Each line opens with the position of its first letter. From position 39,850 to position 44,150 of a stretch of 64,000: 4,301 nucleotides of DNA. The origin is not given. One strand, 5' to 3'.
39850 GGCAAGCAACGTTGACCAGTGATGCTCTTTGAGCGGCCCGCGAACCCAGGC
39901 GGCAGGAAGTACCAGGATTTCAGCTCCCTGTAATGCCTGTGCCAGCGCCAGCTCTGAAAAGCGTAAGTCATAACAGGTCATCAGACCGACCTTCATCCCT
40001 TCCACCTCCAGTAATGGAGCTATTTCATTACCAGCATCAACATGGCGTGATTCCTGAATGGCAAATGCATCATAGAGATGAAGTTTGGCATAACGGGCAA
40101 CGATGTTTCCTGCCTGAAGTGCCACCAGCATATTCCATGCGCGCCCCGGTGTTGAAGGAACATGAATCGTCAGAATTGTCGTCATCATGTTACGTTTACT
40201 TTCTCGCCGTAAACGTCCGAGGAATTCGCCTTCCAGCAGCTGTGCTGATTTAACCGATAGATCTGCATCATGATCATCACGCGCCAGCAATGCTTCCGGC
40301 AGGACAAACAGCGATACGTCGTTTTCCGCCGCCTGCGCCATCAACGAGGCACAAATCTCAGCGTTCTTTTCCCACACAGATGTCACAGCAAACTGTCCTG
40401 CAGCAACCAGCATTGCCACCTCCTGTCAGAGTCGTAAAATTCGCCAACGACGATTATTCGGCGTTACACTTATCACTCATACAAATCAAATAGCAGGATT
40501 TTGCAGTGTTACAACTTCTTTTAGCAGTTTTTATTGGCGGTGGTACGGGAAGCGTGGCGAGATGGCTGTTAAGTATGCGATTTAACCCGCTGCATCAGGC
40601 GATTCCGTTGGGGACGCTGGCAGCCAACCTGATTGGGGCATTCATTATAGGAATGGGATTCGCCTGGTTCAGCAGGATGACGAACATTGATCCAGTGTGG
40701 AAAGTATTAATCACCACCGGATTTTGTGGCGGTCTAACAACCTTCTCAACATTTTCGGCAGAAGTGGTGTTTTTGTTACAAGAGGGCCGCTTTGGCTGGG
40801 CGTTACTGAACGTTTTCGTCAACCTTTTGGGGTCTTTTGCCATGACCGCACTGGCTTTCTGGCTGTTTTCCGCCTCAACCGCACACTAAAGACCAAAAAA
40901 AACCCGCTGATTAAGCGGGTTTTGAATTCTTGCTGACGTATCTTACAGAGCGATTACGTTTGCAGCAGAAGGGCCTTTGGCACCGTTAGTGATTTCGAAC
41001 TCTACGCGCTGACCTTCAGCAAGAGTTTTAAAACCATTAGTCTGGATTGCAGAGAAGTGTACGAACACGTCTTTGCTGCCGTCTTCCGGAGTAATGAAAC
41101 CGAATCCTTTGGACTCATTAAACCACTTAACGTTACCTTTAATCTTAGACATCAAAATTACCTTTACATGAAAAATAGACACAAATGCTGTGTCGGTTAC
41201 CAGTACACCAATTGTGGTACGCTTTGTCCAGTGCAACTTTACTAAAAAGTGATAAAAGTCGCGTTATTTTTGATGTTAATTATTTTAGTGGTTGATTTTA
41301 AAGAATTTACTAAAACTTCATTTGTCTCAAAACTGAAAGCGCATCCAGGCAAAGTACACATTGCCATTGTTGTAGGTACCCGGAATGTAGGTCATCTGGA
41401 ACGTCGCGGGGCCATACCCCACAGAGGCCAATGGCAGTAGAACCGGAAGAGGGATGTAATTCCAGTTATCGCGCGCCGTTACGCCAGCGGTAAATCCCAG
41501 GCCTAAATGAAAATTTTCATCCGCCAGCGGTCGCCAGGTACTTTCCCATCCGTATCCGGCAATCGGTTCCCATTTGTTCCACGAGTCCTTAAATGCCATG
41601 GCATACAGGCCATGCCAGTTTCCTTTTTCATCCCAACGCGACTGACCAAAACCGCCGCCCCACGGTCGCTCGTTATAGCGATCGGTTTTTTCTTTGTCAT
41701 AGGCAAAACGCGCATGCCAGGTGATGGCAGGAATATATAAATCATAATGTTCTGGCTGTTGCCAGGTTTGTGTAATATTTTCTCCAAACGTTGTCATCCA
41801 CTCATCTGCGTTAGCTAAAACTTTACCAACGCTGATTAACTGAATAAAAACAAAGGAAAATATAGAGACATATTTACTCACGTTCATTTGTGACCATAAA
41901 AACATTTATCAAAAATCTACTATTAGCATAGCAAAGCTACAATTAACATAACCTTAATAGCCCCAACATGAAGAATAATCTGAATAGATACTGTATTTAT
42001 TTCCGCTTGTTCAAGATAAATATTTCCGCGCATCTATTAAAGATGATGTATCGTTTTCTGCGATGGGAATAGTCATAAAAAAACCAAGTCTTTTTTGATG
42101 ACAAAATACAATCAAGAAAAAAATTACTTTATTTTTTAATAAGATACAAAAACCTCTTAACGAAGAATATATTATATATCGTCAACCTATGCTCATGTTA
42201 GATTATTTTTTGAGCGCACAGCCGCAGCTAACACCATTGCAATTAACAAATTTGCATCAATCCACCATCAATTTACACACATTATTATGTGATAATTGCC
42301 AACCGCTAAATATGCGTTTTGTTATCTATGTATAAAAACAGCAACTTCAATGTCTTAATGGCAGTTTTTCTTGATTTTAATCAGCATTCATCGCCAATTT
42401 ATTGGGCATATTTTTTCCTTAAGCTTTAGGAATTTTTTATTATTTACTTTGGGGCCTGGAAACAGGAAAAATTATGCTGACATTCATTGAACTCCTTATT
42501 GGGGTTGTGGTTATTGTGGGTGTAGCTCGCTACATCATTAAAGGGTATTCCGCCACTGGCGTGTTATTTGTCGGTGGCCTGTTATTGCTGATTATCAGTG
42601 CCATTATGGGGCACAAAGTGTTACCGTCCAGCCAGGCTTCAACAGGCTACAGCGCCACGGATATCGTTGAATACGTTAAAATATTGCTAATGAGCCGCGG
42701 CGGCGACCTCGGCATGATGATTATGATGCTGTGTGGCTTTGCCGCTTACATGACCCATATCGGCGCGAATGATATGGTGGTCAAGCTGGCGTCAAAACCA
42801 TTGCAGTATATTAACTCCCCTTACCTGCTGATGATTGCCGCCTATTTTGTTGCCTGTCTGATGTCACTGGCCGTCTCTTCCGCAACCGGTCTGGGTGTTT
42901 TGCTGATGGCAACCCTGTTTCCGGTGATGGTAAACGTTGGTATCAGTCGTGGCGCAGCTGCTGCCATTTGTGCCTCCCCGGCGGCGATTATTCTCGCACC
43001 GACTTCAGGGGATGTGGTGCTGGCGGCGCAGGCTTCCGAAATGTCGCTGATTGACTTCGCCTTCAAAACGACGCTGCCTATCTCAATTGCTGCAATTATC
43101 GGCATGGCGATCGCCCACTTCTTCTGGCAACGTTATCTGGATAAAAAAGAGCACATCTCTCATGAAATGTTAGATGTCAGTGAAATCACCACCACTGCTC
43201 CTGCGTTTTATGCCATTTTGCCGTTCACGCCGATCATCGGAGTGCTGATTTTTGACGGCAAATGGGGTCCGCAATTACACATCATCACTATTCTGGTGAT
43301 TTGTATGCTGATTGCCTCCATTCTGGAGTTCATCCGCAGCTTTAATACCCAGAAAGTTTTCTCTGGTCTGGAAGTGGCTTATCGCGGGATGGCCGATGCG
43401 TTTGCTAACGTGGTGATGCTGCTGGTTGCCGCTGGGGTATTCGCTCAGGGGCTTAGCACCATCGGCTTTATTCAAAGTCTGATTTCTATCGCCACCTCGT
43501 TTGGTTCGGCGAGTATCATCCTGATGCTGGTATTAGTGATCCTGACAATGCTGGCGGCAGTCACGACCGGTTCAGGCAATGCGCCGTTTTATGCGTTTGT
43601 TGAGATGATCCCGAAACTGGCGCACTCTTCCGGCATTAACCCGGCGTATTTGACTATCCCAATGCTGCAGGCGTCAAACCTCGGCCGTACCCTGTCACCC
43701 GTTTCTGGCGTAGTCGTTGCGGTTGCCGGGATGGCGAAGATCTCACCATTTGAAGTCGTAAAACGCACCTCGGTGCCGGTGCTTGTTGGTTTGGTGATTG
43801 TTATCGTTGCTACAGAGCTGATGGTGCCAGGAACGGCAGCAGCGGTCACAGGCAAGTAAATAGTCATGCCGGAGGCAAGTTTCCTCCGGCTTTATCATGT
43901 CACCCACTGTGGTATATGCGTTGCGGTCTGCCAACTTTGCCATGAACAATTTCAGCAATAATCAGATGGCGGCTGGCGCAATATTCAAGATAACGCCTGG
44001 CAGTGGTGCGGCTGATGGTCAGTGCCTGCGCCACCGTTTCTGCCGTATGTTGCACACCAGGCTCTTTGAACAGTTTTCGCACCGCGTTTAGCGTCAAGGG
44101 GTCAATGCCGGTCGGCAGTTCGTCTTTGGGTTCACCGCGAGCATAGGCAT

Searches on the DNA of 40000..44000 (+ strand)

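Call 53: search_dna_similar(query=window:40000-44000:+, collection=ecoli_genomes, mode=near, max_rows=8, rows=best)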
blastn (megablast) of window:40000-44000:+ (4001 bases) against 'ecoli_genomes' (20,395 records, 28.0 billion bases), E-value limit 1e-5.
Records with a match: 5429; places in all: 8209; records where one place covers at least 80% of the query: 5408.
Genomes with a match: 5425 of 5426; with a place that covers at least 80% of the query: 5408. Places per genome that has any: lowest 1, median 2, highest 3. On chromosomes: 8204 places; on plasmids: 5.
Best place of each record, by identity: 95-99% 5423; 80-90% 6.
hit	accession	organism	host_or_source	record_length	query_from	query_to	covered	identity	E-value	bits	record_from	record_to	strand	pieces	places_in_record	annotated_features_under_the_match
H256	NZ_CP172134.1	Escherichia coli strain GF131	chicken meat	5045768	1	4001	100%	98.3%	0e+0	7003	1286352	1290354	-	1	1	dcuC: anaerobic C4-dicarboxylate transporter DcuC | pagP: lipid IV(A) palmitoyltransferase PagP | deaminated glutathione amidase | crcB: fluoride efflux transporter CrcB | cspE: transcription antiterminator/RNA stability regulator CspE | and 1 other names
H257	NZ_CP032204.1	Escherichia coli strain AR_0013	missing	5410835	1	4001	100%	98.2%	0e+0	6986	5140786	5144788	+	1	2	dcuC: anaerobic C4-dicarboxylate transporter DcuC | pagP: lipid IV(A) palmitoyltransferase PagP | deaminated glutathione amidase | crcB: fluoride efflux transporter CrcB | cspE: transcription antiterminator/RNA stability regulator CspE | and 1 other names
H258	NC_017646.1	Escherichia coli O7:K1 str. CE10 strain CE10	Homo sapiens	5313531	1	4001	100%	98.2%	0e+0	6986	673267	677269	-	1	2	dcuC: anaerobic C4-dicarboxylate transporter DcuC | pagP: lipid IV(A) palmitoyltransferase PagP | deaminated glutathione amidase | crcB: fluoride efflux transporter CrcB | cspE: transcription antiterminator/RNA stability regulator CspE | and 1 other names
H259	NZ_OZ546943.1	Escherichia coli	Homo sapiens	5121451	1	4001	100%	98.2%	0e+0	6986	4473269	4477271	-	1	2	dcuC: anaerobic C4-dicarboxylate transporter DcuC | pagP: lipid IV(A) palmitoyltransferase PagP | deaminated glutathione amidase | crcB: fluoride efflux transporter CrcB | cspE: transcription antiterminator/RNA stability regulator CspE | and 1 other names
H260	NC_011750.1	Escherichia coli IAI39 strain IAI39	-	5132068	1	4001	100%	98.2%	0e+0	6981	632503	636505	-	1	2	dcuC: anaerobic C4-dicarboxylate transporter DcuC | pagP: lipid IV(A) palmitoyltransferase PagP | deaminated glutathione amidase | crcB: fluoride efflux transporter CrcB | cspE: transcription antiterminator/RNA stability regulator CspE | and 1 other names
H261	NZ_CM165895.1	Escherichia coli strain N32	Homo sapiens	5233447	1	4001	100%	98.2%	0e+0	6981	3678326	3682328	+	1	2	dcuC: anaerobic C4-dicarboxylate transporter DcuC | pagP: lipid IV(A) palmitoyltransferase PagP | deaminated glutathione amidase | crcB: fluoride efflux transporter CrcB | cspE: transcription antiterminator/RNA stability regulator CspE | and 1 other names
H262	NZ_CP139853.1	Escherichia coli strain Nord122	Homo sapiens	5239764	1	4001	100%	98.1%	0e+0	6975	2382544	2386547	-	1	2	dcuC: anaerobic C4-dicarboxylate transporter DcuC | pagP: lipid IV(A) palmitoyltransferase PagP | deaminated glutathione amidase | crcB: fluoride efflux transporter CrcB | cspE: transcription antiterminator/RNA stability regulator CspE | and 1 other names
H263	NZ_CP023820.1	Escherichia coli strain 7/2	Homo sapiens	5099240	1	4001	100%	98.1%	0e+0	6970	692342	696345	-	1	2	dcuC: anaerobic C4-dicarboxylate transporter DcuC | pagP: lipid IV(A) palmitoyltransferase PagP | deaminated glutathione amidase | crcB: fluoride efflux transporter CrcB | cspE: transcription antiterminator/RNA stability regulator CspE | and 1 other names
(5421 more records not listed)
